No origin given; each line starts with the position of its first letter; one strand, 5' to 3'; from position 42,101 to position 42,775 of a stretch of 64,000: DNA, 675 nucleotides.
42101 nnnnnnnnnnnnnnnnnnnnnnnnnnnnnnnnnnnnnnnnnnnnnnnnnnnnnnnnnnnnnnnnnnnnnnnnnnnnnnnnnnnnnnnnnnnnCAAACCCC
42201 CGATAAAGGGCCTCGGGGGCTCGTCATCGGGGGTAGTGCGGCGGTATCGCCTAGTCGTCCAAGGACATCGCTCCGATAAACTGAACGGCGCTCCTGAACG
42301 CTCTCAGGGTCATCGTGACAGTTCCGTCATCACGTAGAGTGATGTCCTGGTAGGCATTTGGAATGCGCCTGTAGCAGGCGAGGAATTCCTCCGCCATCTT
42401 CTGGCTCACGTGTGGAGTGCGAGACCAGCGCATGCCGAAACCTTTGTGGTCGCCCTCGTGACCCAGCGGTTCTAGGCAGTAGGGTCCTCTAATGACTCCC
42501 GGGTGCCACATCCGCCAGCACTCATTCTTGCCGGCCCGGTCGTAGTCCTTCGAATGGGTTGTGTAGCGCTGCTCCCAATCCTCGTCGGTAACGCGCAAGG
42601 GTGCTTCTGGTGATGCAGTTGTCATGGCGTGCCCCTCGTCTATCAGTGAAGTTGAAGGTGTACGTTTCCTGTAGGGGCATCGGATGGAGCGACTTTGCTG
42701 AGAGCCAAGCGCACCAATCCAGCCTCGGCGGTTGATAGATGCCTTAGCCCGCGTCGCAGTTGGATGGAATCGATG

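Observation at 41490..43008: A second RHH-PIN pair sits next to a convergent two-gene cassette of unrecognisable proteins.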

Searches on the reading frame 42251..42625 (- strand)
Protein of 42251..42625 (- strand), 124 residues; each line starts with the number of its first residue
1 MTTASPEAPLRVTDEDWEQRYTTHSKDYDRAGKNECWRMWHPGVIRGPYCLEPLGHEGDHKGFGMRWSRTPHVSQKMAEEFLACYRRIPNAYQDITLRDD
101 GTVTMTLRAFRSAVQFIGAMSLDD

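Call 3: search_protein_families(library=pfam, proteins=[window:42254-42625:-], max_evalue=1)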
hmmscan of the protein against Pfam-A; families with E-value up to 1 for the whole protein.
seq(124 aa): 0 families

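Call 5: search_protein_families(library=ncbifam, proteins=[window:42254-42625:-], max_evalue=1)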
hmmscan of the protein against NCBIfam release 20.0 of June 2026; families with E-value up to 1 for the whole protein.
seq(124 aa): 0 families

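Call 6: search_protein_families(library=padloc, proteins=[window:42254-42625:-], max_evalue=1)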
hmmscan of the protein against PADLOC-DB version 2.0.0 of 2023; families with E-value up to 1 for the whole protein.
seq(124 aa): 0 families

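Call 7: search_protein_families(library=phrogs, proteins=[window:42254-42625:-], max_evalue=1)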
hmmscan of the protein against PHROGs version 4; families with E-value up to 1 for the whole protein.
seq(124 aa): 0 families

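Call 8: find_homologous_proteins(query=window:42254-42625:-, max_evalue=0.01)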
Query seq(124 aa) (124 aa): 6 proteins with E <= 0.01 among 10 candidates.
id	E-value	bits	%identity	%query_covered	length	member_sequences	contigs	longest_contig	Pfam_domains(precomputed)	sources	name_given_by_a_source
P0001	1.5e-82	292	99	100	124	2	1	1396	-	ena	-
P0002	1.6e-47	178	64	97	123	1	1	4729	-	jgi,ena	-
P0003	2.9e-46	174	64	94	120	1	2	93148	-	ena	-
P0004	2.8e-43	165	58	94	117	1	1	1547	-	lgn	-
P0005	1.7e-29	120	55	79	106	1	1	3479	-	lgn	-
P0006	5.6e-28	115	50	85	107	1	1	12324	-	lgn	-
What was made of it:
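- ORF B family: 6 close homologues (call 8).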

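Call 10: find_encoding_contigs(protein=P0003, flank=6000, max_places=4)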
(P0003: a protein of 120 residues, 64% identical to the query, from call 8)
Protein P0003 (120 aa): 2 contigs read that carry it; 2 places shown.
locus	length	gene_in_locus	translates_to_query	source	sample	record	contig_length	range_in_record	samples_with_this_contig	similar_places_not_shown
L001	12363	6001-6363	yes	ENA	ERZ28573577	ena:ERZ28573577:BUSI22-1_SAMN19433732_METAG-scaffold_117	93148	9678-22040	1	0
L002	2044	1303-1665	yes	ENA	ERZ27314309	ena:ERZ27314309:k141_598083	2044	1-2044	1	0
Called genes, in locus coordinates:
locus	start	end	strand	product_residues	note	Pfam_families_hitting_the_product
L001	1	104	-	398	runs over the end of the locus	PF00162:PGK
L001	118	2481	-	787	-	PF01326:PPDK_N, PF00391:PEP-utilizers, PF02896:PEP-utilizers_C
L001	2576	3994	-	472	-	PF00224:PK, PF02887:PK_C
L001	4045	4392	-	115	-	-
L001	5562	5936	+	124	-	-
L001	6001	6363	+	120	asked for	-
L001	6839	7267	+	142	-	-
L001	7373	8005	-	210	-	-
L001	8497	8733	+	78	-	-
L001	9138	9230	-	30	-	-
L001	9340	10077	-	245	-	-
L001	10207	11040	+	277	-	PF21302:Zn_ribbon_RlmA, PF08241:Methyltransf_11, PF13649:Methyltransf_25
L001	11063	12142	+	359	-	PF01522:Polysacc_deac_1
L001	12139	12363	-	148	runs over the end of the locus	PF00072:Response_reg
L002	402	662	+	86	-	-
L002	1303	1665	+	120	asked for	-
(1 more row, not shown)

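Call 11: find_encoding_contigs(protein=P0006, flank=6000, max_places=4)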
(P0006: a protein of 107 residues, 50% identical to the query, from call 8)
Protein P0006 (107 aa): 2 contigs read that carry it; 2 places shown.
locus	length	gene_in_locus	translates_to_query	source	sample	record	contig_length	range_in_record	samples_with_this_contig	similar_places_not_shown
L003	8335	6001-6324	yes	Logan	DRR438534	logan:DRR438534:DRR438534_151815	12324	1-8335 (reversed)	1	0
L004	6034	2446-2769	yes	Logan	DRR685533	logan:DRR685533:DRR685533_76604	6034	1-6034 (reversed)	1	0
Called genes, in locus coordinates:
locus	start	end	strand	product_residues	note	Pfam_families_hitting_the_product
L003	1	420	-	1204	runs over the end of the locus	PF02811:PHP, PF07733:DNA_pol3_alpha, PF17657:DNA_pol3_finger, PF14579:HHH_6, PF01336:tRNA_anti-codon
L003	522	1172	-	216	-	-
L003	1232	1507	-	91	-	PF18910:DUF5665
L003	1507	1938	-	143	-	-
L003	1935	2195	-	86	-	-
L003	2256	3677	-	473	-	PF02934:GatB_N, PF02637:GatB_Yqey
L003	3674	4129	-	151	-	-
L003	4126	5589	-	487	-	PF01425:Amidase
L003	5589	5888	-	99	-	PF02686:GatC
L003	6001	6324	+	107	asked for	-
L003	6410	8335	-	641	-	?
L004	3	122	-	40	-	?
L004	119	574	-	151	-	-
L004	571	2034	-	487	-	PF01425:Amidase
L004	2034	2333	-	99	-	PF02686:GatC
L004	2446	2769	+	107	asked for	-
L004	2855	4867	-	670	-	PF22745:Nlig-Ia, PF01653:DNA_ligase_aden, PF03120:OB_DNA_ligase, PF12826:HHH_2, PF14520:HHH_5 (weak), PF00533:BRCT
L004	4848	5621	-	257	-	-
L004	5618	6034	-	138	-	?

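Call 12: find_encoding_contigs(protein=P0002, flank=6000, max_places=4)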
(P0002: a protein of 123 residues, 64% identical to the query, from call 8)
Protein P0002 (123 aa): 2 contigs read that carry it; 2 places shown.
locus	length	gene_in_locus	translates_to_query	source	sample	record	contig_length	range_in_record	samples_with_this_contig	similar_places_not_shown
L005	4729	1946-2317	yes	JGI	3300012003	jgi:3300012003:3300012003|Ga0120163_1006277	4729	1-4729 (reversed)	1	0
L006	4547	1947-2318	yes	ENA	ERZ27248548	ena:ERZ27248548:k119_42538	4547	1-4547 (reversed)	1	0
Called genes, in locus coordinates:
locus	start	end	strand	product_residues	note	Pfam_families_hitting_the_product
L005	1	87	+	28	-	?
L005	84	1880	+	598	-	PF00549:Ligase_CoA, PF13607:Succ_CoA_lig, PF00285:Citrate_synt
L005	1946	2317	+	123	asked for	-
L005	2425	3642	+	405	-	PF00232:Glyco_hydro_1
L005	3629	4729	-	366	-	?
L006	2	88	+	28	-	?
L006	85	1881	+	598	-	PF00549:Ligase_CoA, PF13607:Succ_CoA_lig, PF00285:Citrate_synt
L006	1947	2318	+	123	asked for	-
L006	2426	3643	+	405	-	PF00232:Glyco_hydro_1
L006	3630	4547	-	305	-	?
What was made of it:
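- It lies between ACL-beta and GH1 in L005/L006 (call 12).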

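Call 16: find_encoding_contigs(protein=P0001, flank=6000, max_places=6)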
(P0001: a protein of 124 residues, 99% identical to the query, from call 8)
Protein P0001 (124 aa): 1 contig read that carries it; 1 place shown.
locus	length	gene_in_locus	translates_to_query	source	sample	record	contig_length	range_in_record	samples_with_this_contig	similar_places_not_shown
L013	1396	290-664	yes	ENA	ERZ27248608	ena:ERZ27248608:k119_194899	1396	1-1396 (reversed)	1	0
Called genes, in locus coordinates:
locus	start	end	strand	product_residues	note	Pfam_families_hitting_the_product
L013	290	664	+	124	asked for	-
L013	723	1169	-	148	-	PF13470:PIN_3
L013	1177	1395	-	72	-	?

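Call 31: find_related_loci(query=A1, collection=genome_contigs, flank=6000)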
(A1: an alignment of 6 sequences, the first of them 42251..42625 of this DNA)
Query A1 (124 aa) in genome_contigs; peptide patterns used: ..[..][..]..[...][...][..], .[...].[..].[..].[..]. (x = any residue, [..] = any of these).
83 stretches matched a pattern; 1 encode a relative of the query (tblastn E <= 1e-3); 1 distinct loci.
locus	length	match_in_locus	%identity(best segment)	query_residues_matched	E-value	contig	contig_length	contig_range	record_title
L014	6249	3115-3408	52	20-117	2e-34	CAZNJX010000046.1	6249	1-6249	MAG TPA_asm: uncultured Candidatus Saccharibacteria bacterium isolate binchicken_co105_421 genome assembly, contig: NODE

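Call 33: find_related_loci(query=A1, collection=metagenome_contigs, flank=6000)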
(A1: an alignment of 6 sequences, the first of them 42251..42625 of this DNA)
Query A1 (124 aa) in metagenome_contigs; peptide patterns used: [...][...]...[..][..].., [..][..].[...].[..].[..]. (x = any residue, [..] = any of these).
600 stretches matched a pattern, but none encodes a relative of the query by tblastn (E <= 1e-3).
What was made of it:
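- Tried and rejected: Nothing was found (call 33).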

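Call 34: predict_structure(alignment_id=A1)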
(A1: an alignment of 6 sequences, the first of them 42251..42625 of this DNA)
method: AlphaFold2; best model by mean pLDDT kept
length: 124 residues; sequences in the alignment: 6
mean_pLDDT: 47.8   pTM: 0.38
mean pLDDT of the five models: 47.8, 43.8, 42.6, 42.6, 39.6
residues with pLDDT >= 90: 0; 70-90: 0; 50-70: 51; < 50: 73
segments of 3 or more residues with pLDDT < 50: 1-18, 21-38, 45-70, 89-92, 121-124
pLDDT, mean of each block of 10 residues (from residue 1): 32 43 45 44 46 42 38 57 57 57 58 58 39
secondary structure, 60 per line:
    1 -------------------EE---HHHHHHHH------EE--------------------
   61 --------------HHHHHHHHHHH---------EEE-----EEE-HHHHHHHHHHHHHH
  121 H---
elements in order: H25-32 H75-85 E95-97 E103-105 H107-121
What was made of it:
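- On Cys2His2-type structural zinc site (ORF B family): The AF2 model was too poor (pLDDT 47.8, call 34).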

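Call 41: search_solved_structures(query=A1, max_evalue=10)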
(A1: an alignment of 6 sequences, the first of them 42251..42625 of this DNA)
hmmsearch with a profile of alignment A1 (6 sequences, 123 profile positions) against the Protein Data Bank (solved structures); distinct sequences matched with E-value up to 10: 1.
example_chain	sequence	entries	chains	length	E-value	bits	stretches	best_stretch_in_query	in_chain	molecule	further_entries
4q8g_A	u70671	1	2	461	1.5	11.8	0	69-95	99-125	PAB-dependent poly(A)-specific ribonuclease subunit PAN2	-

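Call 42: search_protein_families(library=pfam, alignment_id=A1, max_evalue=10)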
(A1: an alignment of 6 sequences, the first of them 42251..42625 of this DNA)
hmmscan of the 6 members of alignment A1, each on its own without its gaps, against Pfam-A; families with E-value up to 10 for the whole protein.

A. member 1, window:42251-42625:- (124 aa): 0 families

B. families by the number of members that match (of 6 scanned): 0 families

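Call 43: search_protein_representatives(alignment_id=A1)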
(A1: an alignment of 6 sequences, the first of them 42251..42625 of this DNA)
Query: 6 sequences, 123 profile positions. Proteins with E-value up to 0.001 (for the whole library): 19; up to 1e-10: 15; up to 1e-30: 4. The best 19 are listed.
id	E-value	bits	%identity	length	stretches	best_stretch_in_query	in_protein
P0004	1.8e-58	211.9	-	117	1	1-117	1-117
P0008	8.3e-32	125.7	-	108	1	25-119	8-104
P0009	4.8e-31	123.2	-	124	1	24-119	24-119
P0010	9.1e-31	122.4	-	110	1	18-122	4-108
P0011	3.0e-30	120.7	-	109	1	26-121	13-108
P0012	8.4e-29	116.0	-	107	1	18-118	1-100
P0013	6.3e-26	106.7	-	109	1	18-119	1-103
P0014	2.4e-25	104.8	-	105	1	19-120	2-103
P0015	9.1e-25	103.0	-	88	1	40-122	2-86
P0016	7.5e-24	100.0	-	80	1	47-123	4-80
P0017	1.2e-23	99.3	-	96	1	33-119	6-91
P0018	6.5e-23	97.0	-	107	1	33-121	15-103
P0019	2.6e-21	91.8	-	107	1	25-122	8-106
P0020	3.8e-21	91.3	-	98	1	33-119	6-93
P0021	9.8e-18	80.3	-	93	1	25-86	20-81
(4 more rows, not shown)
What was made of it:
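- A profile search of 1.84 billion representatives found 18 real clusters, all 80-125 aa and single-domain (call 43).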

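Call 46: find_homologous_proteins(query=A2, max_evalue=0.001)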
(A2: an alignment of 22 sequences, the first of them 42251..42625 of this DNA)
Query A2 (22 sequences) (124 aa, profile of the alignment): 12 proteins with E <= 0.001 among 377 candidates.
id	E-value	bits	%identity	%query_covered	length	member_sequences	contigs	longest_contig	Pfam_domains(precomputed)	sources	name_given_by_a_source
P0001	2.7e-41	157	99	100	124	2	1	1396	-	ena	-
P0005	7.3e-41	156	55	79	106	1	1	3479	-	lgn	-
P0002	1.1e-40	156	64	97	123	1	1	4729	-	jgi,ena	-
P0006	4.2e-40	154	50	85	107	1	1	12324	-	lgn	-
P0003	4.7e-37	144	64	94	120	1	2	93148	-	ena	-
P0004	1.9e-34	135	58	94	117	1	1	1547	-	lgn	-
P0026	3.1e-34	135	53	80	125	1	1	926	-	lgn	-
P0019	6.7e-32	127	40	91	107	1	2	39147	-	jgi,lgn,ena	-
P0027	3.5e-28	115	40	94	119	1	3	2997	-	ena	-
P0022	1.8e-22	97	30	60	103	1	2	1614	-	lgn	-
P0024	1.5e-20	91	26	59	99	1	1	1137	-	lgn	-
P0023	4.1e-20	89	28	61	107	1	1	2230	-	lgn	-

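Call 47: find_encoding_contigs(protein=P0019, flank=5000, max_places=3)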
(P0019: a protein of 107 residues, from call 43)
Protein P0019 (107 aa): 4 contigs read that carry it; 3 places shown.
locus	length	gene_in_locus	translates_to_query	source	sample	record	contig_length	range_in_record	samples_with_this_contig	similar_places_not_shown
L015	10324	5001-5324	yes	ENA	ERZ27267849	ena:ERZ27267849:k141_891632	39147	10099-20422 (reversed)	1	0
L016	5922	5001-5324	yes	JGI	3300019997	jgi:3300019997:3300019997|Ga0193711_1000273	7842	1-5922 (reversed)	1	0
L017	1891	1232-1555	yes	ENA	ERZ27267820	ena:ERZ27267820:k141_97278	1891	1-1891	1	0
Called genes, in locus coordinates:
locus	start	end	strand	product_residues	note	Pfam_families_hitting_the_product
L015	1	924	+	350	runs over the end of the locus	-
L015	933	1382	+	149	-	-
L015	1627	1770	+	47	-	-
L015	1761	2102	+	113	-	-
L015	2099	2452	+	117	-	PF18143:HAD_SAK_2 (weak)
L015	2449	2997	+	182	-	-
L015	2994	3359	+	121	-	-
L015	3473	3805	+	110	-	-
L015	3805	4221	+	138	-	-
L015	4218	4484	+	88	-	-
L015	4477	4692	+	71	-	-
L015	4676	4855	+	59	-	-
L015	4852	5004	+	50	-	-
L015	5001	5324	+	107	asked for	-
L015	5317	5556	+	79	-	-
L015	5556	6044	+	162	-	PF07484:Collar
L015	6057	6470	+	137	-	-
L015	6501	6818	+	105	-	-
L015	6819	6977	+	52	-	-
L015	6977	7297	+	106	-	-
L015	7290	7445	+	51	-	-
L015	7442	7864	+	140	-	-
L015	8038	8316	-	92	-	-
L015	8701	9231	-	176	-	-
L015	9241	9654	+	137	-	PF20137:BubE (weak)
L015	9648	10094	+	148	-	-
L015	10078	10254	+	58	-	-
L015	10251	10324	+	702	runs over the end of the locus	-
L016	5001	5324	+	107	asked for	-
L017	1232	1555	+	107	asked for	-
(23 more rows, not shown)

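Call 48: find_encoding_contigs(protein=P0027, flank=5000, max_places=3)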
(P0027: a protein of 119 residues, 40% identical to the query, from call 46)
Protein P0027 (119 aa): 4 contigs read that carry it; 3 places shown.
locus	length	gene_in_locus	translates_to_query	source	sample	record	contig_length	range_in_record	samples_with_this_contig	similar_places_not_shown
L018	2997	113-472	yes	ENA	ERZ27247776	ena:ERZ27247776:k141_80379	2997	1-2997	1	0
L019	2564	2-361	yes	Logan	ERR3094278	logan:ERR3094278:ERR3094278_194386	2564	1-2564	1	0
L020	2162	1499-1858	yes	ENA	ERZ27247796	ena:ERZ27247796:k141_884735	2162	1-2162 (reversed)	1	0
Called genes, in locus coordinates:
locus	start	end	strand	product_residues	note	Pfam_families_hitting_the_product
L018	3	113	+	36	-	?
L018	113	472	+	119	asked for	-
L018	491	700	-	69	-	-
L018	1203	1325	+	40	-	-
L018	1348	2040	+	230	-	-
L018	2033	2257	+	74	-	-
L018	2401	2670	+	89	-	-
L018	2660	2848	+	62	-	-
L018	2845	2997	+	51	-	?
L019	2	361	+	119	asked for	?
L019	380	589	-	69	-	-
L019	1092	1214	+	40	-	-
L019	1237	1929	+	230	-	-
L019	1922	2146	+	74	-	-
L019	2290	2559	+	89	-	-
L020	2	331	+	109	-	?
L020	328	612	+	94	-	PF02467:Whib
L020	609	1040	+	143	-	-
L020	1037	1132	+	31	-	-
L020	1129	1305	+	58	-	-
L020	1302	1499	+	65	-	-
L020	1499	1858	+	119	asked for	-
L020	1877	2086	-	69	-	-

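Call 49: find_encoding_contigs(protein=P0005, flank=5000, max_places=3)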
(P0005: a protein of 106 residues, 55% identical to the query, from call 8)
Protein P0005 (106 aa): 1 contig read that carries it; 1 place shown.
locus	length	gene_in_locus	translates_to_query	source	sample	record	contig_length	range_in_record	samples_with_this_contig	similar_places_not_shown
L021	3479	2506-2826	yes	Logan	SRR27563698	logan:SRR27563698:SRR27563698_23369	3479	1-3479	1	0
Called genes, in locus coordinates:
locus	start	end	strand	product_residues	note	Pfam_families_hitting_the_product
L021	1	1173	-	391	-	?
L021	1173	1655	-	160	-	PF01025:GrpE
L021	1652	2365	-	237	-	PF03444:WHD_HrcA (weak), PF01628:HrcA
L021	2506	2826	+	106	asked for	-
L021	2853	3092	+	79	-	-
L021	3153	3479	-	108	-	?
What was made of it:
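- It follows hrcA-grpE in L021 (call 49).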

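Call 50: search_dna_similar(query=P0019, collection=phages, mode=protein, max_evalue=0.01)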
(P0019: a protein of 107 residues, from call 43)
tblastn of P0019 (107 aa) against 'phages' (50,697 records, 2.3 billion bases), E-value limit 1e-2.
No match.

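Call 51: search_dna_similar(query=window:42251-42625:-, collection=phages, mode=protein, max_evalue=0.01)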
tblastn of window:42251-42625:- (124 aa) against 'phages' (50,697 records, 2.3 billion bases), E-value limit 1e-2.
No match.

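Call 53: find_related_loci(query=A1, collection=viral_contigs, flank=8000)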
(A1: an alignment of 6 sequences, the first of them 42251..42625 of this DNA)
Query A1 (124 aa) in viral_contigs; peptide patterns used: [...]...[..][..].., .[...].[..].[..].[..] (x = any residue, [..] = any of these).
77 stretches matched a pattern, but none encodes a relative of the query by tblastn (E <= 1e-3).

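Call 54: find_related_loci(query=P0019, collection=viral_contigs, flank=8000)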
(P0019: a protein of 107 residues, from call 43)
Query P0019 (107 aa) in viral_contigs; peptide patterns used: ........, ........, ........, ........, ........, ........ (x = any residue, [..] = any of these).
1 stretches matched a pattern, but none encodes a relative of the query by tblastn (E <= 1e-3).

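Call 55: search_protein_families(library=phrogs, proteins=[L015:1-924:+, L015:933-1382:+, L015:2099-2452:+, L015:2449-2997:+, L015:2994-3359:+, L015:3805-4221:+, L015:5556-6044:+, L015:6057-6470:+, L015:9241-9654:+, L015:9648-10094:+], max_evalue=0.001)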
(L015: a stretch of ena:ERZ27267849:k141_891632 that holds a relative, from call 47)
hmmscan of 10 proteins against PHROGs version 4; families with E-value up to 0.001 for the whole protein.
L015:1-924:+ (307 aa): 1 family
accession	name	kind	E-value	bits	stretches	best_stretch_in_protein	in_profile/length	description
phrog_1362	-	unknown function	1.6e-08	35.1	1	25-198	83-268/391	-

L015:933-1382:+ (149 aa): 1 family
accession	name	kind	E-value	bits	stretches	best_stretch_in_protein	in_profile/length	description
phrog_12607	-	DNA, RNA and nucleotide metabolism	5.4e-46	157.3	1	6-143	3-138/145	nucleoside deoxyribosyltransferase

L015:2099-2452:+ (117 aa): 4 families
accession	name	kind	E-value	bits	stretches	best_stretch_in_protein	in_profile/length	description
phrog_23773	-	unknown function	2e-13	50.9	1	5-68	54-118/451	-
phrog_1238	-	moron, auxiliary metabolic gene and host takeover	7.8e-12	46.1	1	2-111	21-124/155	phosphoheptose isomerase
phrog_420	-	unknown function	2.2e-06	28.4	1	29-75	84-129/267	unknown function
phrog_415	-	other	0.00014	22.6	1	3-76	21-113/218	polynucleotide kinase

L015:2449-2997:+ (182 aa): 1 family
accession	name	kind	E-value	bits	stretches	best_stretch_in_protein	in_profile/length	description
phrog_4786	-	other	2e-27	97.4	1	16-167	24-159/252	cysteine dioxygenase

L015:2994-3359:+ (121 aa): 1 family
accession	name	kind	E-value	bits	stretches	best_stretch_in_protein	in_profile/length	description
phrog_2779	-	unknown function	0.00078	20.5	0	22-102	37-129/141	-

L015:3805-4221:+ (138 aa): 1 family
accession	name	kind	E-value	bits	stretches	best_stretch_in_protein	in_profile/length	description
phrog_33336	-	unknown function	2e-27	97.2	1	4-132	5-133/136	-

L015:5556-6044:+ (162 aa): 13 families
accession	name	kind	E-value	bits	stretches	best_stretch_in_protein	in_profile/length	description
phrog_19618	-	tail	9.5e-14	52.2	1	52-149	136-235/387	tail collar protein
phrog_523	-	tail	1.2e-12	48.4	1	42-109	476-532/673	tail collar fiber protein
phrog_9116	-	tail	1.1e-11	45.2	1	53-113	60-119/455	tail protein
phrog_4591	-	tail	4.2e-09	37.3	1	55-100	16-63/429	short tail fiber protein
phrog_1858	-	tail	4.7e-08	32.4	1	48-139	134-230/1018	tail fiber protein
phrog_14307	-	unknown function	7.4e-08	33.2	1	45-140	41-129/137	-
phrog_327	-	tail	3e-07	31.1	1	44-139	300-382/618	tail protein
phrog_2097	-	tail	5e-07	29.8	1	54-146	388-470/644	tail fiber protein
phrog_4924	-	tail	1e-06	28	1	68-121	595-654/1022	short tail fiber protein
phrog_25747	-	tail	1.2e-05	24.5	1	55-110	681-735/901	tail fiber protein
phrog_6256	-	tail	0.00014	22.1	1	55-145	292-369/686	tail fiber protein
phrog_30655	-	head and packaging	0.00028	19.3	1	68-99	321-352/1678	virion structural protein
phrog_12846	-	tail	0.00042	20.3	1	55-91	158-194/552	tail fiber protein; Ig-domain containing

L015:6057-6470:+ (137 aa): 3 families
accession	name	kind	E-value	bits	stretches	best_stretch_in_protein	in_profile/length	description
phrog_7314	-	unknown function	1.1e-14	55.7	1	14-108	5-110/134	-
phrog_28814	-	unknown function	1.7e-12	48.6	1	16-70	8-62/134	-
phrog_19515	-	unknown function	4.3e-08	34.6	1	19-70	32-84/117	-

L015:9241-9654:+ (137 aa): 1 family
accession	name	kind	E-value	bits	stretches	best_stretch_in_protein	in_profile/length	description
phrog_15183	-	unknown function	5.4e-05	24.7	1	74-137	46-102/102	-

L015:9648-10094:+ (148 aa): 0 families
